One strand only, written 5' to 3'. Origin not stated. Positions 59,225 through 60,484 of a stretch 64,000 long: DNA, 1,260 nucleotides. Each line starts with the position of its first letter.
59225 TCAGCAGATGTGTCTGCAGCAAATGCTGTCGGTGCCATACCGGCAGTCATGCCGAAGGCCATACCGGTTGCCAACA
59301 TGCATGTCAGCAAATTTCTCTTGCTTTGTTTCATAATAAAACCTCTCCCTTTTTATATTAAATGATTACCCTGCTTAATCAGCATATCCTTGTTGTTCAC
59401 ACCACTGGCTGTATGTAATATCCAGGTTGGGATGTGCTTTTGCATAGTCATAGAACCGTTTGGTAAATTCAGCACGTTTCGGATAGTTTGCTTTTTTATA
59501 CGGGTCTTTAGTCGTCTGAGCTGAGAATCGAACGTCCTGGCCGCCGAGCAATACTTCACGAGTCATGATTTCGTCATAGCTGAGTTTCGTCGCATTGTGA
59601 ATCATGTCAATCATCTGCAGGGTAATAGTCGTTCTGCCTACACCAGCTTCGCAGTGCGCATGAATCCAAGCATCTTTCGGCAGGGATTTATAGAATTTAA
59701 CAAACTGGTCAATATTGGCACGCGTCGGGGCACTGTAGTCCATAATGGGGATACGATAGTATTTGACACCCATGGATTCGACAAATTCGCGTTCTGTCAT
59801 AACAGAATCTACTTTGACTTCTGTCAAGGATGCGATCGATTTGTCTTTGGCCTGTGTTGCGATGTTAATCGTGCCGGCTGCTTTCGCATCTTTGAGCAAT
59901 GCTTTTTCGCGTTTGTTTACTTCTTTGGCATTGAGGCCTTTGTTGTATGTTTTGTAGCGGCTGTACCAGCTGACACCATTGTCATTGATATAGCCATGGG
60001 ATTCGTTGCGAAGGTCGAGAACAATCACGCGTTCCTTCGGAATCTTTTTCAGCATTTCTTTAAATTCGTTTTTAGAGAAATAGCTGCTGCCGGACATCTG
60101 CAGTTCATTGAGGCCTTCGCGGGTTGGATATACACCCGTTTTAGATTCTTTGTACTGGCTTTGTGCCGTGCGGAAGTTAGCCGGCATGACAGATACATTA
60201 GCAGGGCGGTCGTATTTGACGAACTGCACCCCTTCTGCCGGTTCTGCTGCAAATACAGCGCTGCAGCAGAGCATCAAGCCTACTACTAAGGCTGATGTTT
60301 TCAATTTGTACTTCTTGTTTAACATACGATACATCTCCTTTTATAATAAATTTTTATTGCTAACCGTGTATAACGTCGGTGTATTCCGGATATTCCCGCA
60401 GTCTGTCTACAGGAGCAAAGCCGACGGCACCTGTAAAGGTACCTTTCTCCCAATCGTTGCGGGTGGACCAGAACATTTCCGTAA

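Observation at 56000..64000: Candidate multi-compartment phytate / inositol-phosphate utilisation operon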

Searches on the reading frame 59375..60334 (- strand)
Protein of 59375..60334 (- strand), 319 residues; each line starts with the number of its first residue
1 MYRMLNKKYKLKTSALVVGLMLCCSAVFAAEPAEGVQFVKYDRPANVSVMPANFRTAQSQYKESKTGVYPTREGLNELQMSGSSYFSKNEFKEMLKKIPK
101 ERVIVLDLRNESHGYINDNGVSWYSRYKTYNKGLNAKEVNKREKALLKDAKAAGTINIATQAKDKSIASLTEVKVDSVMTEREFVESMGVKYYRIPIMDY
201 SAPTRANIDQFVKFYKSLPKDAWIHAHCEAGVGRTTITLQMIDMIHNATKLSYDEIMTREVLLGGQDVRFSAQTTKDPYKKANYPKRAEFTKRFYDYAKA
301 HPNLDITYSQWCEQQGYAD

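Call 3: search_protein_families(library=pfam, proteins=[window:59375-60334:-], max_evalue=0.01)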
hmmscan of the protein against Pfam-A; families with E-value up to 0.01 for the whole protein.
window:59375-60334:- (319 aa): 6 families
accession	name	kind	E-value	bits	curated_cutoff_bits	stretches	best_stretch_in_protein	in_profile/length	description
PF14566.11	PTPlike_phytase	-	4.9e-29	101.9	27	1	107-245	2-157/158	Inositol hexakisphosphate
PF22785.1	Tc-R-P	-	1.1e-11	45.7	27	1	166-240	26-98/106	Polymorphic toxin system, DSP-PTPase phosphatase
PF22784.1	PTP-SAK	-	3.2e-06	27.7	27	1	178-272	42-137/153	Swiss Army Knife protein, DSP-PTPase phosphatase domain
PF22741.1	PTP-NADK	-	1.1e-05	25.3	27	1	185-236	72-122/163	DSP-PTPase phosphatase fused to NAD+ Kinase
PF00102.32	Y_phosphatase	-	0.0038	17.3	20.9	0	199-251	144-198/234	Protein-tyrosine phosphatase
PF05089.18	NAGLU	-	0.0076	15.7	25.5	0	81-116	226-260/336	Alpha-N-acetylglucosaminidase (NAGLU) tim-barrel domain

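Call 4: search_protein_families(library=ncbifam, proteins=[window:59375-60334:-], max_evalue=0.01)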
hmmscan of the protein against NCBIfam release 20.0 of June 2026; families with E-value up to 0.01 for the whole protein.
window:59375-60334:- (319 aa): 2 families
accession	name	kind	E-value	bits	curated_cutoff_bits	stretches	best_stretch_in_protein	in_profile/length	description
NF041348.1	XopH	equivalog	4.3e-46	157.9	500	1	32-314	88-367/368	type III secretion system effector XopH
NF009025.0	PRK12361.1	equivalog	0.00013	20.3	505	1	186-258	138-210/546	hypothetical protein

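Call 6: search_solved_structures(query=window:59375-60334:-, show_alignments=1)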
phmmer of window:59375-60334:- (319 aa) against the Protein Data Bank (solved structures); distinct sequences matched with E-value up to 0.001: 21.
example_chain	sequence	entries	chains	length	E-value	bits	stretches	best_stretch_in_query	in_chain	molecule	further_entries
3f41_A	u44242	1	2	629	7.4e-114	383.3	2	39-314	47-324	Phytase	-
4wu3_A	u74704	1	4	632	1e-110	373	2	39-314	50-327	MYO-INOSITOL PHOSPHOHYDROLASE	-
7k6y_A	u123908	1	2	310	4e-50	174.1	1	28-303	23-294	Myo-inositol phosphohydrolase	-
9n58_A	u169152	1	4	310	7.8e-49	169.8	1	28-303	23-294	Tyrosine specific protein phosphatases domain-containing protein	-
7k67_A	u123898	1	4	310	1e-48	169.5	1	28-303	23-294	Myo-inositol phosphohydrolase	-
1u24_A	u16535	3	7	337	3.7e-42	147.9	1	48-301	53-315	myo-inositol hexaphosphate phosphohydrolase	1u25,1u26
2psz_A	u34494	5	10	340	3.9e-42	147.9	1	48-301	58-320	Myo-inositol hexaphosphate phosphohydrolase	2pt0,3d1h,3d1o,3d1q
2b4o_A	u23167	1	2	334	9.5e-42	146.6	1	48-301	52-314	myo-inositol hexaphosphate phosphohydrolase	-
2b4p_A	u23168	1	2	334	1.8e-41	145.7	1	48-301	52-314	myo-inositol hexaphosphate phosphohydrolase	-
3moz_A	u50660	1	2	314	5.5e-41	144.1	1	48-301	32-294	Myo-inositol hexaphosphate phosphohydrolase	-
3mmj_A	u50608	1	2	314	7.6e-41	143.6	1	48-301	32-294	Myo-inositol hexaphosphate phosphohydrolase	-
2b4u_A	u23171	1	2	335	9.2e-41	143.4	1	48-301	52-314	myo-inositol hexaphosphate phosphohydrolase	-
3o3l_A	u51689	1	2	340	9.8e-41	143.3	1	48-301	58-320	Myo-inositol hexaphosphate phosphohydrolase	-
4wty_A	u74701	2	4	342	1e-40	143.2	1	48-301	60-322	MYO-INOSITOL PHOSPHOHYDROLASE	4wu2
4nx8_A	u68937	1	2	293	7.7e-40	140.3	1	76-311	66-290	Protein-tyrosine phosphatase 2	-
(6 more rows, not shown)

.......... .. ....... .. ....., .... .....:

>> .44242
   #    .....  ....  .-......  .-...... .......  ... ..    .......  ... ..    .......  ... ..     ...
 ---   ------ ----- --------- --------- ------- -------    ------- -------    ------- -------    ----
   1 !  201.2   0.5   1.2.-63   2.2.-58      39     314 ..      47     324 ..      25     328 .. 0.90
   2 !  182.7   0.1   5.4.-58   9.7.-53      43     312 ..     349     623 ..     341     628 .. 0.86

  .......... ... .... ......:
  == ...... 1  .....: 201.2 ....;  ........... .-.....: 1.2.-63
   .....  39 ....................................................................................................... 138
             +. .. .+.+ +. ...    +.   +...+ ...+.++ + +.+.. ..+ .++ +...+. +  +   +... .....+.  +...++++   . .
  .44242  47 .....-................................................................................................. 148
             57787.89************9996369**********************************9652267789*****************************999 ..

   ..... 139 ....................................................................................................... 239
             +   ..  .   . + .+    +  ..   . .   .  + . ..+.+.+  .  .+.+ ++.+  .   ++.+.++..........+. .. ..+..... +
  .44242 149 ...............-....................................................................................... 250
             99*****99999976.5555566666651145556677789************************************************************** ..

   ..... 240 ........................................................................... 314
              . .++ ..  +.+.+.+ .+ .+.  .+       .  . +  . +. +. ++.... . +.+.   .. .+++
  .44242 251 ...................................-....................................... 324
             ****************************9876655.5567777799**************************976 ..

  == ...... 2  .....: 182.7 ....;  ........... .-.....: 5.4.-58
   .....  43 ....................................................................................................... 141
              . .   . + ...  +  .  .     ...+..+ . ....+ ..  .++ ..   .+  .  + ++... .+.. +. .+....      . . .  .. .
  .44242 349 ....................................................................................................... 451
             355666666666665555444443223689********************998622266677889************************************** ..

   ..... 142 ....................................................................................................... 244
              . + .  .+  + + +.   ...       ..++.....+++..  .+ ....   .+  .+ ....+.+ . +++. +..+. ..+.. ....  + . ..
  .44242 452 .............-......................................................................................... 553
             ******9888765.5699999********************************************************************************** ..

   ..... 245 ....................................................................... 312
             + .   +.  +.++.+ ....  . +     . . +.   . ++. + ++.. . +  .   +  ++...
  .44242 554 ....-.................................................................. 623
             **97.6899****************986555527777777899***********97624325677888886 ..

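Call 77: find_homologous_proteins(query=window:59375-60334:-, max_evalue=1e-20)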
Query window:59375-60334:- (319 aa): 83 proteins with E <= 1e-20 among 1475 candidates.
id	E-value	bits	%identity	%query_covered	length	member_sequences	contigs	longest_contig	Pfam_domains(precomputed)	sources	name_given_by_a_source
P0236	3.2e-206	701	98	99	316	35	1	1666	PF22784.2,PF14566.12,PF22741.2,PF22785.2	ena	-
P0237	9.6e-205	697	97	99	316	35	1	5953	PF22784.2,PF14566.12,PF22741.2,PF22785.2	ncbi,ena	-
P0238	4.7e-177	606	83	99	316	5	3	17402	PF22784.2,PF14566.12,PF22741.2,PF22785.2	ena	-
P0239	1.0e-155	536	75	99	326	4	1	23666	PF22784.2,PF14566.12,PF22741.2,PF22785.2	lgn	-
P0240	7.8e-152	523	73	98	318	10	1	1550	PF22784.2,PF14566.12,PF22741.2,PF22785.2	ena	-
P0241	9.4e-152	523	70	99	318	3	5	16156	PF22784.2,PF14566.12,PF22741.2,PF22785.2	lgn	-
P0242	7.5e-150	516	71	99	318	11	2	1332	PF22784.2,PF14566.12,PF22741.2,PF22785.2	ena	-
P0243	3.8e-147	507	69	99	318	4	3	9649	PF22784.2,PF14566.12,PF22741.2,PF22785.2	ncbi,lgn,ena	-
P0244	6.9e-146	503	69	99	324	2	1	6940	PF14566.12,PF22741.2,PF22785.2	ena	-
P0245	5.6e-144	497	70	93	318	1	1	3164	PF22784.2,PF14566.12,PF22741.2,PF22785.2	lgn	-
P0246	7.1e-144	497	70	93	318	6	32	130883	PF22784.2,PF14566.12,PF22741.2,PF22785.2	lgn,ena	-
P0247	2.5e-143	495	70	93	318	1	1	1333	PF22784.2,PF14566.12,PF22741.2,PF22785.2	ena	-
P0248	1.0e-142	493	71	97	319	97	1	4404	PF22784.2,PF14566.12,PF22741.2,PF22785.2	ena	-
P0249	2.0e-142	492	70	93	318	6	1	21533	PF22784.2,PF14566.12,PF22741.2,PF22785.2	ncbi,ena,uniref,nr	ncbi:fused DSP-PTPase phosphatase/NAD kinase-like protein [uncultured Anaerovibrio sp.]|uniref:phosp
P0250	4.3e-142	491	69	95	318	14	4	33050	PF22784.2,PF14566.12,PF22741.2,PF22785.2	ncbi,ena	-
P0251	2.6e-141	488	69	93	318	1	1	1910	PF22784.2,PF14566.12,PF22741.2,PF22785.2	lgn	-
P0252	9.8e-141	486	68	96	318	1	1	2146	PF22784.2,PF14566.12,PF22741.2,PF22785.2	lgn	-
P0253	1.3e-140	486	68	96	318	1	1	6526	PF22784.2,PF14566.12,PF22741.2,PF22785.2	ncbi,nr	ncbi:MAG: protein tyrosine phosphatase [Anaerovibrio sp.]|nr:protein tyrosine phosphatase [Anaerovib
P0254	8.1e-139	480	68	93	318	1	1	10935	PF22784.2,PF14566.12,PF22741.2,PF22785.2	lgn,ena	-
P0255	9.1e-139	480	68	96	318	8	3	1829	PF22784.2,PF14566.12,PF22741.2,PF22785.2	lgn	-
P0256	9.8e-139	480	67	96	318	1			PF22784.2,PF14566.12,PF22741.2,PF22785.2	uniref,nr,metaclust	uniref:PTP-like phytase n=1 Tax=uncultured microorganism TaxID=358574 RepID=D5KQI7_9ZZZZ|nr:PTP-like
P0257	5.2e-138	477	69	96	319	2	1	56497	PF22784.2,PF14566.12,PF22741.2,PF22785.2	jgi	jgi:hypothetical protein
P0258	7.8e-138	477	67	96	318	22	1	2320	PF22784.2,PF14566.12,PF22741.2,PF22785.2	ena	-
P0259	8.0e-136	470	67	98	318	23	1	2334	PF14566.12,PF22741.2,PF22785.2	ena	-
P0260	2.5e-134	465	68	97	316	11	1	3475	PF22784.2,PF14566.12,PF22741.2,PF22785.2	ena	-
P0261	2.9e-134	465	66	96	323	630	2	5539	PF22784.2,PF14566.12,PF22741.2,PF22785.2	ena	-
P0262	5.2e-134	464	65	97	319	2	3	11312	PF22784.2,PF14566.12,PF22741.2,PF22785.2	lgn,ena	-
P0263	8.3e-134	464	65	98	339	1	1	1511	PF14566.12,PF22741.2,PF22785.2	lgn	-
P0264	1.1e-133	463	67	97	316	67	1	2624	PF22784.2,PF14566.12,PF22741.2,PF22785.2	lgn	-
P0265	1.3e-133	463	65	97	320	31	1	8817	PF14566.12,PF22741.2,PF22785.2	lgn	-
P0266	4.3e-133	461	66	91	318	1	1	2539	PF22784.2,PF14566.12,PF22741.2,PF22785.2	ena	-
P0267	6.0e-133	461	67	95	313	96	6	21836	PF22784.2,PF14566.12,PF22741.2,PF22785.2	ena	-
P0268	1.2e-132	460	66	95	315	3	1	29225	PF22784.2,PF14566.12,PF22741.2,PF22785.2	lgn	-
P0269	1.2e-131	457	66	98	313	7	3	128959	PF22784.2,PF14566.12,PF22741.2,PF22785.2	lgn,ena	-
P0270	1.5e-130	453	65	97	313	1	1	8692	PF22784.2,PF14566.12,PF22741.2,PF22785.2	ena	-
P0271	1.3e-129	450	65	97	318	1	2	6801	PF22784.2,PF14566.12,PF22741.2,PF22785.2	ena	-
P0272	2.2e-129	449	64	94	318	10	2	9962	PF14566.12,PF22741.2,PF22785.2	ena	-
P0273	5.1e-127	441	62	98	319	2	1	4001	PF22784.2,PF14566.12,PF22741.2,PF22785.2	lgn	-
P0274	7.5e-127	441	64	95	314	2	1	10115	PF22784.2,PF14566.12,PF22741.2,PF22785.2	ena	-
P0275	2.2e-126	439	63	96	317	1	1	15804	PF22784.2,PF14566.12,PF22741.2,PF22785.2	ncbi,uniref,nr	ncbi:MAG: protein tyrosine phosphatase [Anaerovibrio sp.]|uniref:phosphatase domain-containing putat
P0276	2.8e-125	436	63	96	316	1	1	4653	PF22784.2,PF14566.12,PF22741.2,PF22785.2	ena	-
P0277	4.2e-125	435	61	99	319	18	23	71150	PF22784.2,PF14566.12,PF22741.2,PF22785.2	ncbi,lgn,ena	-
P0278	2.5e-124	433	61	99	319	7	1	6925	PF22784.2,PF14566.12,PF22741.2,PF22785.2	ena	-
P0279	1.6e-122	427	63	95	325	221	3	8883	PF22784.2,PF14566.12,PF22741.2,PF22785.2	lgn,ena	-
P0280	4.9e-121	422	61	90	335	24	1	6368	PF22784.2,PF14566.12,PF22741.2,PF22785.2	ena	-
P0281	2.2e-118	413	67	85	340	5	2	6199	PF22784.2,PF14566.12,PF22741.2,PF22785.2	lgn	-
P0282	2.2e-117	410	61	96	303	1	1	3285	PF22784.2,PF14566.12,PF22741.2,PF22785.2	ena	-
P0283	9.9e-117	408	67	83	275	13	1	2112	PF22784.2,PF14566.12,PF22741.2,PF22785.2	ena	-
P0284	1.4e-116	407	58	96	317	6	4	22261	PF22784.2,PF14566.12,PF22741.2,PF22785.2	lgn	-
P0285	7.4e-115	401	67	83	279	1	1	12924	PF22784.2,PF14566.12,PF22741.2,PF22785.2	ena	-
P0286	8.0e-115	401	57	95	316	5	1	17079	PF22784.2,PF14566.12,PF22741.2,PF22785.2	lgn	-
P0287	1.1e-114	401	67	83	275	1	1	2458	PF22784.2,PF14566.12,PF22741.2,PF22785.2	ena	-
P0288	1.7e-113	397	55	98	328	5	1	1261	PF22784.2,PF14566.12,PF22741.2,PF22785.2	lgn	-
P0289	2.0e-113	397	74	73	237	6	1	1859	PF22784.2,PF14566.12,PF22741.2,PF22785.2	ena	-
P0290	6.1e-110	385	56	97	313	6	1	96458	PF22784.2,PF14566.12,PF22785.2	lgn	-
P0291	7.3e-110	385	56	97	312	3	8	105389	PF22784.2,PF14566.12,PF22741.2,PF22785.2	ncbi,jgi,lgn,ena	-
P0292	1.8e-108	380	58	91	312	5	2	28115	PF22784.2,PF14566.12,PF22741.2,PF22785.2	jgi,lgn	jgi:hypothetical protein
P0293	2.6e-106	373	56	97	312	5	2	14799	PF22784.2,PF14566.12,PF22785.2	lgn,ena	-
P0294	2.7e-105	370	65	76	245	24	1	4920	PF22784.2,PF14566.12,PF22741.2,PF22785.2,PF00102.33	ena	-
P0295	6.1e-95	336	65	71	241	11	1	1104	PF22784.2,PF14566.12,PF22741.2,PF22785.2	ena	-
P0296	8.1e-92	326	49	99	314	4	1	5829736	PF22784.2,PF14566.12,PF22741.2,PF22785.2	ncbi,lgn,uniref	ncbi:Effector protein hopD2 [Sporomusa rhizae]|uniref:phosphatase domain-containing putative toxin n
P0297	1.6e-91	325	51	95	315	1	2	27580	PF22784.2,PF14566.12,PF22741.2,PF22785.2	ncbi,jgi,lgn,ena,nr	ncbi:MAG: hypothetical protein H6Q72_4670 [Firmicutes bacterium]|nr:hypothetical protein [Bacillota 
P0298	9.5e-91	322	51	91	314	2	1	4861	PF22784.2,PF14566.12,PF22741.2,PF22785.2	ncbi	-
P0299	9.8e-91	322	50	93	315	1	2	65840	PF22784.2,PF14566.12,PF22741.2,PF22785.2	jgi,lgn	jgi:hypothetical protein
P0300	1.0e-87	312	50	89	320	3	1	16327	PF22784.2,PF14566.12,PF22741.2,PF22785.2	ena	-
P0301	3.7e-87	311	49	89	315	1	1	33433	PF22784.2,PF14566.12,PF22741.2,PF22785.2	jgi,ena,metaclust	metaclust:\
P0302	1.6e-86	308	48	97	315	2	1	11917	PF14566.12,PF22741.2,PF22785.2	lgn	-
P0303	3.0e-86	308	60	78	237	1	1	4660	PF22784.2,PF14566.12,PF22741.2,PF22785.2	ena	-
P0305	1.5e-63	233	60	59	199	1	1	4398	PF14566.12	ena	-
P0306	1.9e-59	220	59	56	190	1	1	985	PF14566.12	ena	-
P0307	1.6e-56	210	65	46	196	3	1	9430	PF14566.12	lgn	-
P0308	1.5e-42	164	37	84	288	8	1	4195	PF22784.2,PF14566.12,PF22741.2,PF22785.2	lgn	-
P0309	5.9e-42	162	37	83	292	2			PF22784.2,PF14566.12,PF22741.2,PF22785.2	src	-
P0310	1.0e-40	158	35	96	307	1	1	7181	PF22784.2,PF14566.12,PF22741.2,PF22785.2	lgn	-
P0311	5.0e-40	156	33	84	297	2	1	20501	PF22784.2,PF14566.12,PF22741.2,PF22785.2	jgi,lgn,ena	-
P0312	1.6e-38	151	34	82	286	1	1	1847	PF22784.2,PF14566.12,PF22741.2,PF22785.2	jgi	jgi:hypothetical protein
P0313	1.8e-38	151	32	84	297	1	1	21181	PF22784.2,PF14566.12,PF22741.2,PF22785.2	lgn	-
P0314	8.9e-37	145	71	29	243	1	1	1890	PF05133.20,PF22784.2,PF14566.12,PF22741.2,PF22785.2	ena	-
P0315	9.6e-37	145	39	75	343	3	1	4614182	PF22784.2,PF14566.12,PF22741.2,PF22785.2,PF00782.26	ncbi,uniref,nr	ncbi:phosphatase [Clostridium sp. 001]|uniref:fused DSP-PTPase phosphatase/NAD kinase-like protein n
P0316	3.0e-35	140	35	83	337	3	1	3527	PF14566.12,PF22785.2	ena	-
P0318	5.3e-30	123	31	66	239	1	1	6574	PF22784.2,PF14566.12,PF22741.2,PF22785.2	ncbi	-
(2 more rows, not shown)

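Call 78: find_encoding_contigs(protein=P0246, flank=10000, max_places=1)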
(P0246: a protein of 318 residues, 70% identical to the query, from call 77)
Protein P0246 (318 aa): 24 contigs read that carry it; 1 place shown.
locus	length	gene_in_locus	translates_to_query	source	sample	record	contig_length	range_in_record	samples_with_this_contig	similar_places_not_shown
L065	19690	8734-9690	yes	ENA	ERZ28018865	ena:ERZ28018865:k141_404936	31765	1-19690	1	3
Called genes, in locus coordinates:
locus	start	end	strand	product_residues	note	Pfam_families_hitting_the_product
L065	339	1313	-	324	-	PF00149:Metallophos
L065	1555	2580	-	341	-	PF01408:GFO_IDH_MocA, PF02894:GFO_IDH_MocA_C, PF22725:GFO_IDH_MocA_C3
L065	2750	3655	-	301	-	PF02311:AraC_binding (weak), PF00165:HTH_AraC, PF12833:HTH_18, PF00165:HTH_AraC (weak)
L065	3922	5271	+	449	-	PF07690:MFS_1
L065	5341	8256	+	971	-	PF00149:Metallophos, PF12850:Metallophos_2 (faint)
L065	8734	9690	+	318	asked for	PF14566:PTPlike_phytase, PF22741:PTP-NADK (weak), PF22785:Tc-R-P, PF22784:PTP-SAK (weak)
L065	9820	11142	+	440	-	-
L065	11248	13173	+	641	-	PF14566:PTPlike_phytase, PF00102:Y_phosphatase (faint), PF22741:PTP-NADK (faint), PF22784:PTP-SAK (faint), PF22785:Tc-R-P (weak), PF14566:PTPlike_phytase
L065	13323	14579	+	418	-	PF01266:DAO (faint), PF07992:Pyr_redox_2, PF00070:Pyr_redox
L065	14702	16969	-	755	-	PF03477:ATP-cone, PF13597:NRDD, PF11230:YjjI-like (faint)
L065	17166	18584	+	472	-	PF00224:PK, PF03328:HpcH_HpaI (faint), PF02887:PK_C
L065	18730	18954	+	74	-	PF03840:SecG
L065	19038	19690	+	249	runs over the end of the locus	PF12146:Hydrolase_4, PF00561:Abhydrolase_1 (faint), PF12697:Abhydrolase_6, PF08840:BAAT_C (weak)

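Call 79: find_encoding_contigs(protein=P0269, flank=10000, max_places=1)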
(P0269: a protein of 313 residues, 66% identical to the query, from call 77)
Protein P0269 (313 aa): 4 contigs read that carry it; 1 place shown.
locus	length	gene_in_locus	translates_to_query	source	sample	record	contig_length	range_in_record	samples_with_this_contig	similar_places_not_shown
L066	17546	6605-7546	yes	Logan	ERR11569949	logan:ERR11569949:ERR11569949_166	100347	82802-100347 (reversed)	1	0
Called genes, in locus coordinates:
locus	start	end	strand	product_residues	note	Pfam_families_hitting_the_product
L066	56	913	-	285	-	PF02311:AraC_binding (weak), PF07883:Cupin_2 (weak), PF00165:HTH_AraC, PF12833:HTH_18, PF00165:HTH_AraC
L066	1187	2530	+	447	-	PF07690:MFS_1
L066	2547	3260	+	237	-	PF02811:PHP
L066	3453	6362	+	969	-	PF00149:Metallophos, PF12850:Metallophos_2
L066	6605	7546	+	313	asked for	PF14566:PTPlike_phytase, PF22741:PTP-NADK (weak), PF22784:PTP-SAK (weak), PF22785:Tc-R-P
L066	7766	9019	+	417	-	PF00395:SLH, PF16930:Porin_5 (weak)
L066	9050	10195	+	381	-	-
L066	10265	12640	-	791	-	PF02574:S-methyl_trans, PF00809:Pterin_bind, PF02607:B12-binding_2, PF02310:B12-binding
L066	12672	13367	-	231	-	-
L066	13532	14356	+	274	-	PF02195:ParB_N, PF17762:HTH_ParB, PF23552:ParB_C (weak)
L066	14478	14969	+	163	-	PF14584:DUF4446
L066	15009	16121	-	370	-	-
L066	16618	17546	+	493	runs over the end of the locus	PF04715:, PF00425:Chorismate_bind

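Call 80: find_encoding_contigs(protein=P0291, flank=10000, max_places=1)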
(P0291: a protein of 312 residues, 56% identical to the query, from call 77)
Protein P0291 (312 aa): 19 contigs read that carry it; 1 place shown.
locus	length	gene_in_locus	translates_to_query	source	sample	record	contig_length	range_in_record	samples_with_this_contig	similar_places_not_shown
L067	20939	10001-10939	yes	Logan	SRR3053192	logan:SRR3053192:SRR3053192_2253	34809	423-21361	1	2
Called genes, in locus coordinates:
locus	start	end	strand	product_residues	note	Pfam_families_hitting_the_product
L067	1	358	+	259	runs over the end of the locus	?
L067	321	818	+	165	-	PF21982:RecX_HTH1, PF04361:DUF494 (faint)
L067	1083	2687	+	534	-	PF12072:RNase_Y_N, PF00013:KH_1 (weak), PF01966:HD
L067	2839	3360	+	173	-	-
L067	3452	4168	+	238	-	PF00149:Metallophos (weak), PF13277:YmdB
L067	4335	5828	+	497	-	PF02789:Peptidase_M17_N, PF00883:Peptidase_M17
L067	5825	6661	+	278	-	PF02811:PHP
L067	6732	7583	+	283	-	PF03780:Asp23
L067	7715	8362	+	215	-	PF09335:VTT_dom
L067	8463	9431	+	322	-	PF00389:2-Hacid_dh (weak), PF02826:2-Hacid_dh_C, PF03446:NAD_binding_2 (weak)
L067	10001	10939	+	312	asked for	PF14566:PTPlike_phytase, PF22741:PTP-NADK (weak), PF22785:Tc-R-P, PF22784:PTP-SAK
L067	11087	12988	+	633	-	PF14566:PTPlike_phytase, PF00102:Y_phosphatase (faint), PF22741:PTP-NADK (faint), PF22784:PTP-SAK (faint), PF14566:PTPlike_phytase, PF22785:Tc-R-P (weak)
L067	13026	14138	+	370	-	-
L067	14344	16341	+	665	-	PF02743:dCache_1, PF22673:MCP-like_PDC_1 (faint), PF00015:MCPsignal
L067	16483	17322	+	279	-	PF00106:adh_short, PF03435:Sacchrp_dh_NADP (faint), PF13561:adh_short_C2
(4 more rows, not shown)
